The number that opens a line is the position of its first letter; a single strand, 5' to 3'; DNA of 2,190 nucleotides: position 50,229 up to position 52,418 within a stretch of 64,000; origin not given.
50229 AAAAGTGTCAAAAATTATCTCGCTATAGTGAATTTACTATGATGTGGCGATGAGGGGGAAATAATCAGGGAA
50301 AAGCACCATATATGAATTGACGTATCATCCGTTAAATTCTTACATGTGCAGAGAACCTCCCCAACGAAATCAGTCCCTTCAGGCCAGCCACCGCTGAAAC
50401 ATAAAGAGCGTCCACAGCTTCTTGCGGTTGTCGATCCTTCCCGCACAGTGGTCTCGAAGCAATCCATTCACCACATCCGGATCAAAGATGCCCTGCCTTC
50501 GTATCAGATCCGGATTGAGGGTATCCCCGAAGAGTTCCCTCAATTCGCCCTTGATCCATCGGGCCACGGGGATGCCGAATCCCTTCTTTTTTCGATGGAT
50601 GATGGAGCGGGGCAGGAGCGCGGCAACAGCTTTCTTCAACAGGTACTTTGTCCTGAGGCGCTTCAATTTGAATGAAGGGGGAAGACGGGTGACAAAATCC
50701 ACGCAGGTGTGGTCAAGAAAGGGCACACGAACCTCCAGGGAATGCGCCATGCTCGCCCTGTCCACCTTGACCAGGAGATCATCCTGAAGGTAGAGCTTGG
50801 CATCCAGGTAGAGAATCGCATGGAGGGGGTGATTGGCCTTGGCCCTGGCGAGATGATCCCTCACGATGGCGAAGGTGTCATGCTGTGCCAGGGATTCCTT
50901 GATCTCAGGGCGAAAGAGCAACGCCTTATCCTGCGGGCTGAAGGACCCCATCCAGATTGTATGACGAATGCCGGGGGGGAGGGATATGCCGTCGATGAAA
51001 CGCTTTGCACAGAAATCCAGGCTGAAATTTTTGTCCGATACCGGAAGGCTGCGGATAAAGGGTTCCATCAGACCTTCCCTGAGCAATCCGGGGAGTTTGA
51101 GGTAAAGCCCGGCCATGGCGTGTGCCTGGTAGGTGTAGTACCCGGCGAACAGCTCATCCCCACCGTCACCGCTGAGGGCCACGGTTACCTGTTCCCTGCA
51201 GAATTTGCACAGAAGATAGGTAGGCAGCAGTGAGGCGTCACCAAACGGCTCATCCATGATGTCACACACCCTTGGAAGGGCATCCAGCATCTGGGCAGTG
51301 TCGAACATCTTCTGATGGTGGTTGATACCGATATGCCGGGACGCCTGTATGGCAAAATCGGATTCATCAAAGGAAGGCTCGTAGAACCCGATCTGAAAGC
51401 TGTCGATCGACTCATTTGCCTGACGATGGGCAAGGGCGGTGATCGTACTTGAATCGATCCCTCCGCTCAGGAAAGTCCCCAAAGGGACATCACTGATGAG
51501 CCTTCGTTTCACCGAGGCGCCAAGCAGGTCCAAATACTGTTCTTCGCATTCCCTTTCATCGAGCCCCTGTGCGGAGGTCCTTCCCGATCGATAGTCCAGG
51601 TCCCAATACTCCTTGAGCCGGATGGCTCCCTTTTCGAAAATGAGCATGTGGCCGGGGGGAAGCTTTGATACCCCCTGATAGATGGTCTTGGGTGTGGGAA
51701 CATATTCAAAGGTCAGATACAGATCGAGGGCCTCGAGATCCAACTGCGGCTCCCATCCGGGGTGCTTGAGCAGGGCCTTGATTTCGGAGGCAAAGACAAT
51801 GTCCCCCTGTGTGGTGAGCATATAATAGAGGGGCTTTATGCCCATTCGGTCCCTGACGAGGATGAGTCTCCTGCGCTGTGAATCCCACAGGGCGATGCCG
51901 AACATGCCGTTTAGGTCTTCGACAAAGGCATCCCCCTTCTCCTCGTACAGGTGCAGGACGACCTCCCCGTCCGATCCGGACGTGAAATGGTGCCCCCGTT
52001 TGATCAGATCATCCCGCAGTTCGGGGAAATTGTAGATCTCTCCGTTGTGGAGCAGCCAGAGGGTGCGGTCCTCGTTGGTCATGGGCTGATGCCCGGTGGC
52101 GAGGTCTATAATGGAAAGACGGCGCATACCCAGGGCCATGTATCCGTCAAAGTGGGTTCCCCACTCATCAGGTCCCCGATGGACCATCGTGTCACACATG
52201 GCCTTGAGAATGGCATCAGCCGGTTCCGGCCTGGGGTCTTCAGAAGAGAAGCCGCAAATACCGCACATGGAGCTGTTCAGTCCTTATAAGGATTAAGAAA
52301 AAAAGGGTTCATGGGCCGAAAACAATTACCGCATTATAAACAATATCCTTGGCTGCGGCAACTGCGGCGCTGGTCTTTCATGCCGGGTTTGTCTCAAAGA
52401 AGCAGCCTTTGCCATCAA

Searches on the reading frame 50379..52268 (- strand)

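Call 58: search_protein_families(library=pfam, proteins=[window:50379-52268:-], max_evalue=0.00001)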
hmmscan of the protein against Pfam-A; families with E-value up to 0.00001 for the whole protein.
window:50379-52268:- (629 aa): 3 families
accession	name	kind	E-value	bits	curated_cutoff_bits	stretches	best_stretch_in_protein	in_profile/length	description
PF00733.27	Asn_synthase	-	4.4e-104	349.4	21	1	245-628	2-353/354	Asparagine synthase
PF13537.11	GATase_7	-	2.7e-47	160.2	25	1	49-167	2-122/123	Glutamine amidotransferase domain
PF13522.11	GATase_6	-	2.6e-39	134.6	27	1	34-162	2-130/130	Glutamine amidotransferase domain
